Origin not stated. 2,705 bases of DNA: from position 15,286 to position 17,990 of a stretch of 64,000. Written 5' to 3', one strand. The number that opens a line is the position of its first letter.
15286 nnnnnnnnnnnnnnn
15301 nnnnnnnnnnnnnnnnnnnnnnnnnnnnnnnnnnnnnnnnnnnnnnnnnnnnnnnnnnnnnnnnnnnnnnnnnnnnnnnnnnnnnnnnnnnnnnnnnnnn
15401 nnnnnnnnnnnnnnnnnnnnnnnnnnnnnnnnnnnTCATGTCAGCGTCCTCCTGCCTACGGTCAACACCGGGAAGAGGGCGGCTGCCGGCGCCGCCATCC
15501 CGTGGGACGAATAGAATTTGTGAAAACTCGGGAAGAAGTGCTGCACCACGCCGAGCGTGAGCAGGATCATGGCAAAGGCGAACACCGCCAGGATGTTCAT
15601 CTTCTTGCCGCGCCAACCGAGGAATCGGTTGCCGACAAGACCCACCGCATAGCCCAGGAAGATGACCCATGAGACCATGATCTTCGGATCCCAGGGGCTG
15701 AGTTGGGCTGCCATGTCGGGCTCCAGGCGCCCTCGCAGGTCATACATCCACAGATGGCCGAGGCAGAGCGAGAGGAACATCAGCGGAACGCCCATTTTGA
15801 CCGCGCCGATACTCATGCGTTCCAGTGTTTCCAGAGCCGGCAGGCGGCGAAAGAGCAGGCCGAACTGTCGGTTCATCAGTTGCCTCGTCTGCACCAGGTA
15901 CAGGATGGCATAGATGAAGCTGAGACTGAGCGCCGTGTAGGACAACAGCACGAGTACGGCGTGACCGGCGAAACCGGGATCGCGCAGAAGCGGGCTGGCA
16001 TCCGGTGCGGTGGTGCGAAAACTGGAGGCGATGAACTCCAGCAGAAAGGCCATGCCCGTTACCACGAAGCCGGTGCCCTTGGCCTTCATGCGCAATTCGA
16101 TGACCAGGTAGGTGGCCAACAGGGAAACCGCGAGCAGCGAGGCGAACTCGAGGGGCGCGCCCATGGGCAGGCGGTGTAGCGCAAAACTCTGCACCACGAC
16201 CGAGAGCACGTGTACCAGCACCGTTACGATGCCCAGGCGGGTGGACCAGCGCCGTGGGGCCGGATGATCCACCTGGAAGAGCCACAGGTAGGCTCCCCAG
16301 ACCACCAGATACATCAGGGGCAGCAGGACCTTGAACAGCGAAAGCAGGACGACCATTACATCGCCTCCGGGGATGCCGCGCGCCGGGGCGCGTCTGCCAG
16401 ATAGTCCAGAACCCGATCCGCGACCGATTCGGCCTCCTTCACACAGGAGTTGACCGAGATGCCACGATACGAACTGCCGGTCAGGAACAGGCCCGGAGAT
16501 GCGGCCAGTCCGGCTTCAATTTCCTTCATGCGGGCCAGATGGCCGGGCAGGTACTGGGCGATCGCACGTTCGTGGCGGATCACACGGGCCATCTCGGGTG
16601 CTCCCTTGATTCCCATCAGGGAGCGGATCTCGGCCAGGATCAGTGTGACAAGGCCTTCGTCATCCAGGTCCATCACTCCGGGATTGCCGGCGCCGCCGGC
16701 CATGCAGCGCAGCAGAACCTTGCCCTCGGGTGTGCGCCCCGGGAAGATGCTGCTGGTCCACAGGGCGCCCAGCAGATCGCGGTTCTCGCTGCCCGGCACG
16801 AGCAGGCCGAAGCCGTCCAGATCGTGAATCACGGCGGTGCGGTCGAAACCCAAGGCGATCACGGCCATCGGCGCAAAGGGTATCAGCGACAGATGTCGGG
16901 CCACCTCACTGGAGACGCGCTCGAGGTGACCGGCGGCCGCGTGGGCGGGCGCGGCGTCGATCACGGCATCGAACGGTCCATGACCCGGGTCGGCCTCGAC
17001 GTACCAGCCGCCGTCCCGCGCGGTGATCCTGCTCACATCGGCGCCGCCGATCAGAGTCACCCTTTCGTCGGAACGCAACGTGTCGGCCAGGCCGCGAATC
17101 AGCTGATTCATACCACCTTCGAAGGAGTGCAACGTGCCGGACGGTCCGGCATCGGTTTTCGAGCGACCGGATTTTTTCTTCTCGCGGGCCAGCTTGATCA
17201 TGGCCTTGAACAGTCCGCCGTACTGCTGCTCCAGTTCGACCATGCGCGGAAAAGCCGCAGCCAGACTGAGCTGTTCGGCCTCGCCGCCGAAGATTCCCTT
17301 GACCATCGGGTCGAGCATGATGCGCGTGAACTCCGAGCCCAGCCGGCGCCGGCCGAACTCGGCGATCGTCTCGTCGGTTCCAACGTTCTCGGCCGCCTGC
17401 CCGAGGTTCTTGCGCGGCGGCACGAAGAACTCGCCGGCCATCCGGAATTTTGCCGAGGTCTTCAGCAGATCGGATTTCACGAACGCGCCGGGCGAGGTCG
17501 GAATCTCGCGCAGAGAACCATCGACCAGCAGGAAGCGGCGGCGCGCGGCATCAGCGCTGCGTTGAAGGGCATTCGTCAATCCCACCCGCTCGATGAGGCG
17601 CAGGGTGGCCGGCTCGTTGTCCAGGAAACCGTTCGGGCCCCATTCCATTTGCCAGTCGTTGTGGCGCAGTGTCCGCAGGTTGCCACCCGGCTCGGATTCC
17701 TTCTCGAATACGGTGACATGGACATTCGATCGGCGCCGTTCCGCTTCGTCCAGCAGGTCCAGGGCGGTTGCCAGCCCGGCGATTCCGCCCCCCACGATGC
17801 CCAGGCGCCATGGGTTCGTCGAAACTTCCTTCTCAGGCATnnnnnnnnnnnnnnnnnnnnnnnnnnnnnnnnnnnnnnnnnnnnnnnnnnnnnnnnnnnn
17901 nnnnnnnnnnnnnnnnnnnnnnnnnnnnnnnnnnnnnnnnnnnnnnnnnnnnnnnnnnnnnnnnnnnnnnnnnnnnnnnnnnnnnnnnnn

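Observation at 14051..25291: Complete ten-gene heme biosynthesis super-operon with serial translational coupling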

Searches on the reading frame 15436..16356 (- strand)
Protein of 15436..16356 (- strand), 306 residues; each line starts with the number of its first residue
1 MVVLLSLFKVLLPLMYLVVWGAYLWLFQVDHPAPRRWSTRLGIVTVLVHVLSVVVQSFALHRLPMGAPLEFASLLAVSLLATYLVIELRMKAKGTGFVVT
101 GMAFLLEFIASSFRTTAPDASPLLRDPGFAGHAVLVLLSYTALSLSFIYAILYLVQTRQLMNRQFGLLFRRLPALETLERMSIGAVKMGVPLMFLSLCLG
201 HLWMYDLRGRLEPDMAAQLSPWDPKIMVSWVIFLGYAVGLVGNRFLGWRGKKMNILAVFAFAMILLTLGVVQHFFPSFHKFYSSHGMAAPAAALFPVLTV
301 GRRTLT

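Call 4: search_protein_families(library=ncbifam, proteins=[window:15436-16356:-], max_evalue=0.00001)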
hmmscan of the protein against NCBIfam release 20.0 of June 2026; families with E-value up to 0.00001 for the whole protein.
window:15436-16356:- (306 aa): 1 family
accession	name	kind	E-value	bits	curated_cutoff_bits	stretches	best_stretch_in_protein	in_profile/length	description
TIGR03144.1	cytochr_II_ccsB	equivalog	1.9e-22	80.2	187.6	1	43-280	3-250/252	c-type cytochrome biogenesis protein CcsB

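Call 5: search_protein_families(library=pfam, proteins=[window:15436-16356:-], max_evalue=0.00001)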
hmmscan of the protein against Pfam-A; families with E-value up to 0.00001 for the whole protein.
window:15436-16356:- (306 aa): 1 family
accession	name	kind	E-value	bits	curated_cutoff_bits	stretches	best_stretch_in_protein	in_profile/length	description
PF01578.25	Cytochrom_C_asm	-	3.1e-24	86.3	29.9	1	73-267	9-200/212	Cytochrome C assembly protein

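Call 42: find_homologous_proteins(query=window:15436-16356:-, max_evalue=0.00001)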
Query window:15436-16356:- (306 aa): 278 proteins with E <= 0.00001 among 8000 candidates; the best 120 are listed.
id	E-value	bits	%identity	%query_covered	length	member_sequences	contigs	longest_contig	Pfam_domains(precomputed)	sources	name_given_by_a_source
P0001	4.6e-193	659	100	100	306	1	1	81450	PF01578.26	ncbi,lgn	-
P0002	1.1e-153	529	78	100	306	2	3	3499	PF01578.26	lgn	-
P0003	4.5e-147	507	77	93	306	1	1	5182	PF01578.26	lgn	-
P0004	5.4e-145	501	76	95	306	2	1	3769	PF01578.26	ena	-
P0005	7.6e-145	500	74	99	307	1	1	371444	PF01578.26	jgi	jgi:HemX protein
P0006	1.4e-144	499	78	94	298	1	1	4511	PF01578.26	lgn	-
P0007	3.1e-143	495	75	96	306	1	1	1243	PF01578.26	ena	-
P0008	2.5e-138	479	70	99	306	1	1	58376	PF01578.26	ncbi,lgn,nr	ncbi:MAG: cytochrome c biogenesis protein CcsA [Gemmatimonadales bacterium]|nr:cytochrome c biogenes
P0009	2.5e-129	449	71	92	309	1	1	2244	PF01578.26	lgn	-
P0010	2.6e-128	446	68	93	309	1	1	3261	PF01578.26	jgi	jgi:ABC-type uncharacterized transport system permease subunit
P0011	4.5e-128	445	69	87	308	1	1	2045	PF01578.26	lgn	-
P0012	4.7e-128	445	68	93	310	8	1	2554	PF01578.26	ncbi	-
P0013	3.2e-126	439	68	93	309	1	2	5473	PF01578.26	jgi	jgi:ABC-type uncharacterized transport system permease subunit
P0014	9.1e-126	438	67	94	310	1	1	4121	PF01578.26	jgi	jgi:HemX protein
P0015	9.7e-126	437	67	93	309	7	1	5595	PF01578.26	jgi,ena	-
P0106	2.6e-111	390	63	95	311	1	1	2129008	PF01578.26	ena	-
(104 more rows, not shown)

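Call 43: find_encoding_contigs(protein=P0001, flank=10000, max_places=3)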
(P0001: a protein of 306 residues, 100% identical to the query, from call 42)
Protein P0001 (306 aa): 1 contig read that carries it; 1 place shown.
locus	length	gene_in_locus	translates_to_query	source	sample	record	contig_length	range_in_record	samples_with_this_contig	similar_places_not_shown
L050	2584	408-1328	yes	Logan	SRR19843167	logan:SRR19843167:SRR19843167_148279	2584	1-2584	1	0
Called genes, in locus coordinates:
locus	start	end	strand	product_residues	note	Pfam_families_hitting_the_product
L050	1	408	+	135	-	?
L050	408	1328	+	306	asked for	PF01578:Cytochrom_C_asm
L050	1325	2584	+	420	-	?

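Call 58: find_encoding_contigs(protein=P0106, flank=10000, max_places=2)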
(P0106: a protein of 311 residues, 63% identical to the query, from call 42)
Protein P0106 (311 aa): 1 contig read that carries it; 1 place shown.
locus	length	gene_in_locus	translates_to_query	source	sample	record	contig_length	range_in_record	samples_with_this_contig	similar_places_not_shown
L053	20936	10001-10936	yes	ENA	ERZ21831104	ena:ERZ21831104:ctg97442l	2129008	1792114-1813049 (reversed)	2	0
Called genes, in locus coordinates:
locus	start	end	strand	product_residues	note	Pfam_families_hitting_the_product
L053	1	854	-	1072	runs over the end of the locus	-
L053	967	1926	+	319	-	PF01379:Porphobil_deam, PF03900:Porphobil_deamC (weak)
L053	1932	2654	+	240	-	PF02602:HEM4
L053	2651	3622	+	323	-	PF00490:ALAD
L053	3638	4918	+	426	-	PF00202:Aminotran_3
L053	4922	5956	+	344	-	PF01208:URO-D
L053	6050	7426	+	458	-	PF04055:Radical_SAM, PF06969:HemN_C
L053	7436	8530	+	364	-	PF00762:Ferrochelatase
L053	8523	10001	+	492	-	PF13450:NAD_binding_8, PF01593:Amino_oxidase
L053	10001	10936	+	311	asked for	PF01578:Cytochrom_C_asm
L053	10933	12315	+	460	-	PF05201:GlutR_N, PF01488:Shikimate_DH, PF00745:GlutR_dimer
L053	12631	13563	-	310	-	PF13229:Beta_helix, PF05048:NosD (weak)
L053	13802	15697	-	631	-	PF13860:FlgD_ig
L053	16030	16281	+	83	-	PF13937:DUF4212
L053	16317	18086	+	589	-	PF00474:SSF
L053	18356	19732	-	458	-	PF01966:HD, PF13487:HD_5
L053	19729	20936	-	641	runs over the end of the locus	-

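Call 59: find_encoding_contigs(protein=P0005, flank=10000, max_places=2)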
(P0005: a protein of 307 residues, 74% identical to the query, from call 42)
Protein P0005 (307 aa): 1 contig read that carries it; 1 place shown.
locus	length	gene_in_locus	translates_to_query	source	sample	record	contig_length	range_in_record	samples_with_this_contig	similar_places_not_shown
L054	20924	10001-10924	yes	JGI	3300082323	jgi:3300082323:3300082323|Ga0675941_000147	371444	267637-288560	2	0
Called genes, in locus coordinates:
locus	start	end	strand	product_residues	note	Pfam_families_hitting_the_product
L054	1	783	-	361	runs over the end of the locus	PF13349:DUF4097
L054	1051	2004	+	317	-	PF01379:Porphobil_deam, PF03900:Porphobil_deamC (weak)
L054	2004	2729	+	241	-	PF02602:HEM4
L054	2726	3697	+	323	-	PF00490:ALAD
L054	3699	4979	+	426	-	PF00202:Aminotran_3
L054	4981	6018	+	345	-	PF01208:URO-D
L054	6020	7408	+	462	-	PF04055:Radical_SAM, PF06969:HemN_C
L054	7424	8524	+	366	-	PF00762:Ferrochelatase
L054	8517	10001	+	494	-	PF01266:DAO, PF13450:NAD_binding_8, PF13454:NAD_binding_9 (faint), PF01593:Amino_oxidase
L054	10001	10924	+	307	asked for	PF01578:Cytochrom_C_asm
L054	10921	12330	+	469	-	PF05201:GlutR_N, PF01488:Shikimate_DH, PF00745:GlutR_dimer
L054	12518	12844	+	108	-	-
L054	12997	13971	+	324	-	-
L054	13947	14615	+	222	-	-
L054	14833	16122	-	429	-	PF17170:DUF5128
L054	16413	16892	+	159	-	-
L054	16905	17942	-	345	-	PF01757:Acyl_transf_3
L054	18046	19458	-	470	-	PF00929:RNase_T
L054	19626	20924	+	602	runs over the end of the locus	PF00027:cNMP_binding, PF00571:CBS, PF03445:DUF294, PF10335:DUF294_C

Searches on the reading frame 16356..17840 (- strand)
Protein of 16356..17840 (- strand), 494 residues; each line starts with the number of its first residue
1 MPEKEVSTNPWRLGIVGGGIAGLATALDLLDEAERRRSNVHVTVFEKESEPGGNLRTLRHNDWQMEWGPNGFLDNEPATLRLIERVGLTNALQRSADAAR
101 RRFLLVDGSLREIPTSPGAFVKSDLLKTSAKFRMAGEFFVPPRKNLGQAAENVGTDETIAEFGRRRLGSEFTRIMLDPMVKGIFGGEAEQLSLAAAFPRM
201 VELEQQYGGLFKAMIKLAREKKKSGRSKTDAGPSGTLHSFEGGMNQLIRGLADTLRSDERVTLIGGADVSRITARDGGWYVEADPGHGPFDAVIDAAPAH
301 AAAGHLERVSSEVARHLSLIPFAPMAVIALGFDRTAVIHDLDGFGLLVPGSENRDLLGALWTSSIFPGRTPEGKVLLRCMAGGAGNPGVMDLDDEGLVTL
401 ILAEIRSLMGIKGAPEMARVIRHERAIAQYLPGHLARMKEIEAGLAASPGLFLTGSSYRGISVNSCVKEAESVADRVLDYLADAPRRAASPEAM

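Call 4: search_protein_families(library=ncbifam, proteins=[window:16356-17840:-], max_evalue=0.00001)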
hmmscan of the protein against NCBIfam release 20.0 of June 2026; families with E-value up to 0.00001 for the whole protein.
window:16356-17840:- (494 aa): 11 families
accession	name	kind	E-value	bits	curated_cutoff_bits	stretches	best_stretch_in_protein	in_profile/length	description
TIGR00562.1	proto_IX_ox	equivalog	4.3e-84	282.8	97.85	1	15-482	7-469/470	protoporphyrinogen oxidase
NF008845.0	PRK11883.1-5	equivalog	7.9e-83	278.3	560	1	12-481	6-465/468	protoporphyrinogen oxidase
NF008841.0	PRK11883.1-1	equivalog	1.3e-49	169.3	517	1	11-480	4-450/453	protoporphyrinogen oxidase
NF009081.0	PRK12416.1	equivalog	2e-33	116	702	1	15-483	6-463/466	protoporphyrinogen oxidase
NF008843.0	PRK11883.1-3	equivalog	4.6e-31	108.4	406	1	15-470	6-415/424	protoporphyrinogen oxidase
NF005560.0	PRK07233.1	equivalog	4e-20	72.1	252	1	12-194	2-170/435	hypothetical protein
TIGR03467.1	HpnE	equivalog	1.4e-14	54.2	283.05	1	15-94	3-78/430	hydroxysqualene dehydroxylase HpnE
NF005547.0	PRK07208.1-3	equivalog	2.3e-13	49.7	380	1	13-314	7-276/465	hypothetical protein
NF045637.1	carotdesatCrtDProt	equivalog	2.7e-08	32.8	580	1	15-70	3-52/485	1-hydroxycarotenoid 3,4-desaturase CrtD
TIGR02734.1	crtI_fam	subfamily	7.6e-08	31.5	238.1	1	15-74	3-56/504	phytoene desaturase family protein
NF058655.1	CrtID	equivalog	1.1e-06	27.8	640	0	15-72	3-54/478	bifunctional phytoene desaturase/3,4-desaturase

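Call 5: search_protein_families(library=pfam, proteins=[window:16356-17840:-], max_evalue=0.00001)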
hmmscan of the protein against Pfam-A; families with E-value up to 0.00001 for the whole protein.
window:16356-17840:- (494 aa): 4 families
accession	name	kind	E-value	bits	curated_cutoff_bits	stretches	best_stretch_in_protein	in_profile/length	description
PF01593.30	Amino_oxidase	-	1.1e-47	163.8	19.8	1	20-478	1-443/443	Flavin containing amine oxidoreductase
PF13450.12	NAD_binding_8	-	1.5e-12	48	21.9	1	15-84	1-66/68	NAD(P)-binding Rossmann-like domain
PF01266.30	DAO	-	1.1e-11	45.4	27.9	1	15-53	4-37/353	FAD dependent oxidoreductase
PF13454.12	NAD_binding_9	-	3.1e-06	27.7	21.8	0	15-57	2-40/155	FAD-NAD(P)-binding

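Call 6: find_encoding_contigs(protein=window:16356-17840:-, flank=10000, max_places=6)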
Protein window:16356-17840:- (494 aa): no gene with exactly this product is on record in the collection.

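Call 12: search_solved_structures(query=window:16356-17840:-, max_evalue=0.00001)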
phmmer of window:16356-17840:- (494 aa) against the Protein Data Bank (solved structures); distinct sequences matched with E-value up to 0.00001: 7.
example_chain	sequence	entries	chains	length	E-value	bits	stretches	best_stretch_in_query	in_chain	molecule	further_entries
2ivd_A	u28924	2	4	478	1.4e-85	291.3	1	10-477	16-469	PROTOPORPHYRINOGEN OXIDASE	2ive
3i6d_A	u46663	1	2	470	6.2e-65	223.2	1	13-481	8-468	Protoporphyrinogen oxidase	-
1sez_A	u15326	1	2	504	1.3e-47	166.1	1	9-483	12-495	Protoporphyrinogen oxidase, mitochondrial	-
3nks_A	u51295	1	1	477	9.9e-36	126.9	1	15-478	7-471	Protoporphyrinogen oxidase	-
4ivo_B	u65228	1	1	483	1.1e-35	126.8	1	15-478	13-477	Protoporphyrinogen oxidase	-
4ivm_B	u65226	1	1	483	1.4e-35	126.4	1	15-478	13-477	Protoporphyrinogen oxidase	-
3lov_A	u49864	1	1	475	3.6e-34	121.7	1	12-475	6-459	Protoporphyrinogen oxidase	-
